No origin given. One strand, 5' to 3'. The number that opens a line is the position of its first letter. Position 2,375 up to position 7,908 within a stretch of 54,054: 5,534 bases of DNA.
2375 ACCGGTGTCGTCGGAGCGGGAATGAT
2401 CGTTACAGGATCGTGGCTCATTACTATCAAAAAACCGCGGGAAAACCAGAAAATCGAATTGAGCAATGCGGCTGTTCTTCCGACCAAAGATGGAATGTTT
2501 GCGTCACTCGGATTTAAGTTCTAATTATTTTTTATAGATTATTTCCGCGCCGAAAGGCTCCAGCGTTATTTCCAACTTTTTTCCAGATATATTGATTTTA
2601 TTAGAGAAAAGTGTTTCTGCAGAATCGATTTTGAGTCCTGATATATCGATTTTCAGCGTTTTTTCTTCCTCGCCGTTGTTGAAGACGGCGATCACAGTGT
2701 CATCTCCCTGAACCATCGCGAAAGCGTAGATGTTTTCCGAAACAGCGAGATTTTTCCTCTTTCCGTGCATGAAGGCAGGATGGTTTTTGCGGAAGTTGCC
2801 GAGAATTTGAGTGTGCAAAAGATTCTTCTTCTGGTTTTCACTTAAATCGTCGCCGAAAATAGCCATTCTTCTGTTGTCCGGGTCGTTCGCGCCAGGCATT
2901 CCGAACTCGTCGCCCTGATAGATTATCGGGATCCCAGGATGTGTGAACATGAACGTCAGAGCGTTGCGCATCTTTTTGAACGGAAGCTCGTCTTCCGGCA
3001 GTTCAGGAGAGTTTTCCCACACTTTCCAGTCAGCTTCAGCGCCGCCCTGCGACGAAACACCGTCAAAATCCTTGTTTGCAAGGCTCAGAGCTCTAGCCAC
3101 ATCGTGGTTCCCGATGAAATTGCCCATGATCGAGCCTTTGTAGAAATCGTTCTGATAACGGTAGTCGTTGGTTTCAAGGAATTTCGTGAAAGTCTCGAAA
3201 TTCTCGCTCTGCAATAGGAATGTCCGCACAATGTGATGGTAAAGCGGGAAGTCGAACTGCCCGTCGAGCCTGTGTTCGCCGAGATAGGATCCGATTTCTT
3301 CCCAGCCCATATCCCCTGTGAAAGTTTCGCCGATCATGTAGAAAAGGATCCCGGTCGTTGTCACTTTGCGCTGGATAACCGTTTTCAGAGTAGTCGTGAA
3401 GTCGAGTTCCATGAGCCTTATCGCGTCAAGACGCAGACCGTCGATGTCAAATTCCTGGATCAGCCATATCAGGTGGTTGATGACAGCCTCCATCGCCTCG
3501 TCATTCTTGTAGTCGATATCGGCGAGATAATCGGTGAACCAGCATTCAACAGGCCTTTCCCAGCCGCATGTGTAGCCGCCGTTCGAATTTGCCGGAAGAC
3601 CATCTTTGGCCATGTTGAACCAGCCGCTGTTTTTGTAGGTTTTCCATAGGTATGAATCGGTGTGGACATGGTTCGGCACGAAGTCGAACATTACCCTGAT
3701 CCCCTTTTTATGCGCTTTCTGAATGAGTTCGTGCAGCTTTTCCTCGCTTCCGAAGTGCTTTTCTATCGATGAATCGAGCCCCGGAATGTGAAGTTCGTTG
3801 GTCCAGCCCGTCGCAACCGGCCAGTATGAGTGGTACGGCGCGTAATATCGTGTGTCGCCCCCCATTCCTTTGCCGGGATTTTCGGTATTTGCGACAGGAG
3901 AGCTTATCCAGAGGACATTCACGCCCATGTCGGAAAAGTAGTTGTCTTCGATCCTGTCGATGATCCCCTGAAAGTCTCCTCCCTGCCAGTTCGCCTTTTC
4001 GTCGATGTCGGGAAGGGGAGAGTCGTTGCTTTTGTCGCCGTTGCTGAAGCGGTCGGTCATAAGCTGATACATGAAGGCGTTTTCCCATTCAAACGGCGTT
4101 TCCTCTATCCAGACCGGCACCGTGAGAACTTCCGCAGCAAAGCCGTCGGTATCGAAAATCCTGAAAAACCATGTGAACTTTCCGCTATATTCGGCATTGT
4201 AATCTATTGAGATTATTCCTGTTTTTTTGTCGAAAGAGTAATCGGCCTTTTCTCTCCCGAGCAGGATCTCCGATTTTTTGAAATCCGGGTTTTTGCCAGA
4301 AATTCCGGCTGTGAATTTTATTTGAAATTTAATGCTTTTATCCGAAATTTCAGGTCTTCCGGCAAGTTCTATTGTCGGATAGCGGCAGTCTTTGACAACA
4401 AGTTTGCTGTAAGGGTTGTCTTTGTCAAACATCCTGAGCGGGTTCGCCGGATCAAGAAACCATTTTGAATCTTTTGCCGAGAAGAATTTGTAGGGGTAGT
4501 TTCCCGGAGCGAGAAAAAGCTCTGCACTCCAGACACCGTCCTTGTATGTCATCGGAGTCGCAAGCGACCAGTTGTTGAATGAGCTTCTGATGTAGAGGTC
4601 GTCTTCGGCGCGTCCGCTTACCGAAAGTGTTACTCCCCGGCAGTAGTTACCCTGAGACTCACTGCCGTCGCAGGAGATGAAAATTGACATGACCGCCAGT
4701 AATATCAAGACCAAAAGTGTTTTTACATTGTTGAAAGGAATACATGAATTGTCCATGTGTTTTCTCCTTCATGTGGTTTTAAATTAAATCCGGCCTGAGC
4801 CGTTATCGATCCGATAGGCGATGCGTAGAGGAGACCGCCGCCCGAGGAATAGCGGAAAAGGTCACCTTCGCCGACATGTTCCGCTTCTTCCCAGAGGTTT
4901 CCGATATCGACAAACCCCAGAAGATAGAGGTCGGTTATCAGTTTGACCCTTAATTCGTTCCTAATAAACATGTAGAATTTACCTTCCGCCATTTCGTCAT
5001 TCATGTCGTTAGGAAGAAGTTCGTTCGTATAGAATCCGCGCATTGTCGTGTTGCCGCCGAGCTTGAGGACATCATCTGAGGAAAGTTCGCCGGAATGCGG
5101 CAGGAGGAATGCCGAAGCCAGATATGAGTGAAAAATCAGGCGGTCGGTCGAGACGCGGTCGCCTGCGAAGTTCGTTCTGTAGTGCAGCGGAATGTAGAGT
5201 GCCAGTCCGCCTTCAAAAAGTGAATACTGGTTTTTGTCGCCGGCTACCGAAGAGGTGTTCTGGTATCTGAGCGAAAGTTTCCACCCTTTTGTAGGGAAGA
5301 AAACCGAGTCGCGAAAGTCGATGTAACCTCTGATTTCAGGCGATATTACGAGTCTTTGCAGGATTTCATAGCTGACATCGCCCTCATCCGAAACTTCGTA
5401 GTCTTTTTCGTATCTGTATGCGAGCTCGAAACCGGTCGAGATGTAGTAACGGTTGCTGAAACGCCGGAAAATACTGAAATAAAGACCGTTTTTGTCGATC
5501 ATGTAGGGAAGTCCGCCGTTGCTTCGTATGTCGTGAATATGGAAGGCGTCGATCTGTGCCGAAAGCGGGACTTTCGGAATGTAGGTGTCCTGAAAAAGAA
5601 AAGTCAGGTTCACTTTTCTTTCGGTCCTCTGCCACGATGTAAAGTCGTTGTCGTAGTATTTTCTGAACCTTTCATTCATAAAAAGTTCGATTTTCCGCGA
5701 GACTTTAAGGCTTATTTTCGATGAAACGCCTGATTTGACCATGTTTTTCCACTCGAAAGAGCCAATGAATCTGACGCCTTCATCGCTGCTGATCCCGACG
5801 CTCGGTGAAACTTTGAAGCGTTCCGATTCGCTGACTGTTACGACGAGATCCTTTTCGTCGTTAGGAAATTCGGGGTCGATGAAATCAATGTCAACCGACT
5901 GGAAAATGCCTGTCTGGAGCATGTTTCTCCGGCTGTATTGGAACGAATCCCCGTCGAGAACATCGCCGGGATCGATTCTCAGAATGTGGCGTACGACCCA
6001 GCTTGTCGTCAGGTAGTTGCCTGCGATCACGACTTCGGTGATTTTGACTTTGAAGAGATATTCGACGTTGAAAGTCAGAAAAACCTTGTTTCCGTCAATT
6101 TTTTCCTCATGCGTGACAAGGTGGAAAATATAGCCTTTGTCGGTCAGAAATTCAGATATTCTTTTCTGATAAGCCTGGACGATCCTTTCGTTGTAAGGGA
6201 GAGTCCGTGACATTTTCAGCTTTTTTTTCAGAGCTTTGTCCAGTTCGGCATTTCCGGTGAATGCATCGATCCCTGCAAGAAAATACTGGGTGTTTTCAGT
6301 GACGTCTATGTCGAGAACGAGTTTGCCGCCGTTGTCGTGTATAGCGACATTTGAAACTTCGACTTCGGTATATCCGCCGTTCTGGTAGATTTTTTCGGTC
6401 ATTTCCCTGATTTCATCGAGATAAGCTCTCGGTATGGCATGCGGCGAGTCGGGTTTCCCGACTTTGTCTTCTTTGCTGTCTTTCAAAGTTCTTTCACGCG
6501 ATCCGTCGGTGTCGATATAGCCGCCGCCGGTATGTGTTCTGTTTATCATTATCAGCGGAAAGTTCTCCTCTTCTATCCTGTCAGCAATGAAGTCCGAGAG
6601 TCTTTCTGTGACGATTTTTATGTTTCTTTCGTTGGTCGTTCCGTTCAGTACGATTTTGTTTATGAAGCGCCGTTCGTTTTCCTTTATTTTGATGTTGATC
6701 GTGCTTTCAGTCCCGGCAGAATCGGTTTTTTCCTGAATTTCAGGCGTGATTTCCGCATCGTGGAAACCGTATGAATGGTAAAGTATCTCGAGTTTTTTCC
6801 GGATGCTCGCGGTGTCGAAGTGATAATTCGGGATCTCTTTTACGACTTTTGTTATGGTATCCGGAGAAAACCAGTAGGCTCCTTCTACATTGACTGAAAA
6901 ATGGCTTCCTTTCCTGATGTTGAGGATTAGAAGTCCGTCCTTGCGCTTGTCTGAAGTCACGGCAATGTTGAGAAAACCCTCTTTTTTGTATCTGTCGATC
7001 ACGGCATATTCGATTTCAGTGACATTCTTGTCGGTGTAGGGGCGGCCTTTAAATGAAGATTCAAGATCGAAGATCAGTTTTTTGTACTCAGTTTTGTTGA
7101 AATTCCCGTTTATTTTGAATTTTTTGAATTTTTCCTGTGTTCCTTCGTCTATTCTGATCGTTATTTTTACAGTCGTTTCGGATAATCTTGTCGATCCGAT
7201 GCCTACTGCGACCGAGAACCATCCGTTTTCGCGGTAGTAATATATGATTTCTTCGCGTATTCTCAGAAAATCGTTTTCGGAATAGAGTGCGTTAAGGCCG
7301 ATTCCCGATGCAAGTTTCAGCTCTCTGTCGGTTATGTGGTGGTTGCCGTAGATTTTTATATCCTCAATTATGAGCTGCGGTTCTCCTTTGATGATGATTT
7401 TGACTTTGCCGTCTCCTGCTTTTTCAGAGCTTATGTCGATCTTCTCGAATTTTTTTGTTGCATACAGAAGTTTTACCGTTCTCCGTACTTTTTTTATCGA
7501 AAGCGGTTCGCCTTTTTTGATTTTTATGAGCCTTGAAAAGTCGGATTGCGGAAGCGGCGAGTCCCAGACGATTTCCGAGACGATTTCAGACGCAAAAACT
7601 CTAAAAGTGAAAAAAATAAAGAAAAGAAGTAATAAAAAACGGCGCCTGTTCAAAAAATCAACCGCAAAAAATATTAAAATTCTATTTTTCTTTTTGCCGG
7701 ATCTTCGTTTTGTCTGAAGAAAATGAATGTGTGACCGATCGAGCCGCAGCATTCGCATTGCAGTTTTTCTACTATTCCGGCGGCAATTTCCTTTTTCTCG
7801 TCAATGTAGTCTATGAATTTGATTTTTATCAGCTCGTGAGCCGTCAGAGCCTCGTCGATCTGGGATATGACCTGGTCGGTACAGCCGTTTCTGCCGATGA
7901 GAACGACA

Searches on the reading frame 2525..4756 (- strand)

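Call 22: search_protein_families(library=pfam, proteins=[window:2525-4756:-], max_evalue=0.001)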
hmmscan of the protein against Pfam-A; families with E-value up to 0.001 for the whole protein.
window:2525-4756:- (743 aa): 3 families
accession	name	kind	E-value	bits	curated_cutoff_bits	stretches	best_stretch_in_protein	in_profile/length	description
PF00128.31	Alpha-amylase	-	1.2e-39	137.3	22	1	231-630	1-361/446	Alpha amylase, catalytic domain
PF16561.11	AMPK1_CBM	-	2.8e-05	24.7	26.8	1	53-109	13-67/85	Glycogen recognition site of AMP-activated protein kinase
PF16657.11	Malt_amylase_C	-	7.5e-05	23.2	27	1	667-737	3-73/75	Maltogenic Amylase, C-terminal domain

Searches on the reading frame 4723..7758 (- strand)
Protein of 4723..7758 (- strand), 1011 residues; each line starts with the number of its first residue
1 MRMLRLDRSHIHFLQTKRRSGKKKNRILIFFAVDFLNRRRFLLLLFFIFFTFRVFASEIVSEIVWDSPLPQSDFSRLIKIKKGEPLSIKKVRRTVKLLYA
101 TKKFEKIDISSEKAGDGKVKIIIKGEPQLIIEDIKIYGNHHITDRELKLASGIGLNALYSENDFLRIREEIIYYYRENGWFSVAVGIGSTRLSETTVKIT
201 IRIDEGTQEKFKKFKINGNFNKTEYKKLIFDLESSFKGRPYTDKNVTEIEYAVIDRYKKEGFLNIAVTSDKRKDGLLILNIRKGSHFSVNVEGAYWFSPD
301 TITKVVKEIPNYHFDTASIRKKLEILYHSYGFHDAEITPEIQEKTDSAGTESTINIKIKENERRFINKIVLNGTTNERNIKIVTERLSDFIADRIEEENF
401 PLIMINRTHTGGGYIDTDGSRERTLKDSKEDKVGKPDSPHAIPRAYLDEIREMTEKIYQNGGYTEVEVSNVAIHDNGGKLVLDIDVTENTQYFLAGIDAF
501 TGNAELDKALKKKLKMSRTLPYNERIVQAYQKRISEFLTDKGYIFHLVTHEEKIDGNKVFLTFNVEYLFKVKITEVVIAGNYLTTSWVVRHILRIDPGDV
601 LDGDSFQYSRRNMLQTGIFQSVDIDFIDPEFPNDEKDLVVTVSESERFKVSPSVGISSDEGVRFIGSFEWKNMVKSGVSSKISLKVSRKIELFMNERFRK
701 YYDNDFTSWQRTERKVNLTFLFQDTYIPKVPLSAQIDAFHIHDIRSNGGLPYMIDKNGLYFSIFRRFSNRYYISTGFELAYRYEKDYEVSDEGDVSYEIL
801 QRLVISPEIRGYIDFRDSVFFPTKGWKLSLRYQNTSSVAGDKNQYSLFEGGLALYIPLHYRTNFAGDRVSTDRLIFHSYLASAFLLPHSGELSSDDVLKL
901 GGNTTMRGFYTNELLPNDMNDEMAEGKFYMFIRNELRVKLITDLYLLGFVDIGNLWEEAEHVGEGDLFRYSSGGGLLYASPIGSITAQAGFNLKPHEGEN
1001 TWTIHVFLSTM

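Call 22: search_protein_families(library=pfam, proteins=[window:4723-7758:-], max_evalue=0.001)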
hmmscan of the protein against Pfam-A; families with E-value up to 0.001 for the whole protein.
window:4723-7758:- (1011 aa): 3 families
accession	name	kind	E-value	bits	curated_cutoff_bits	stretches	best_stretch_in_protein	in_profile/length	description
PF07244.20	POTRA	-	4e-38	130.4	21.3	3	130-206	2-79/79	Surface antigen variable number repeat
PF01103.29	Omp85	-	1e-23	84.8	24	1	712-1009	16-322/325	Omp85 superfamily domain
PF08479.16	POTRA_2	-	9e-06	25.9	24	0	130-201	2-73/76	POTRA domain, ShlB-type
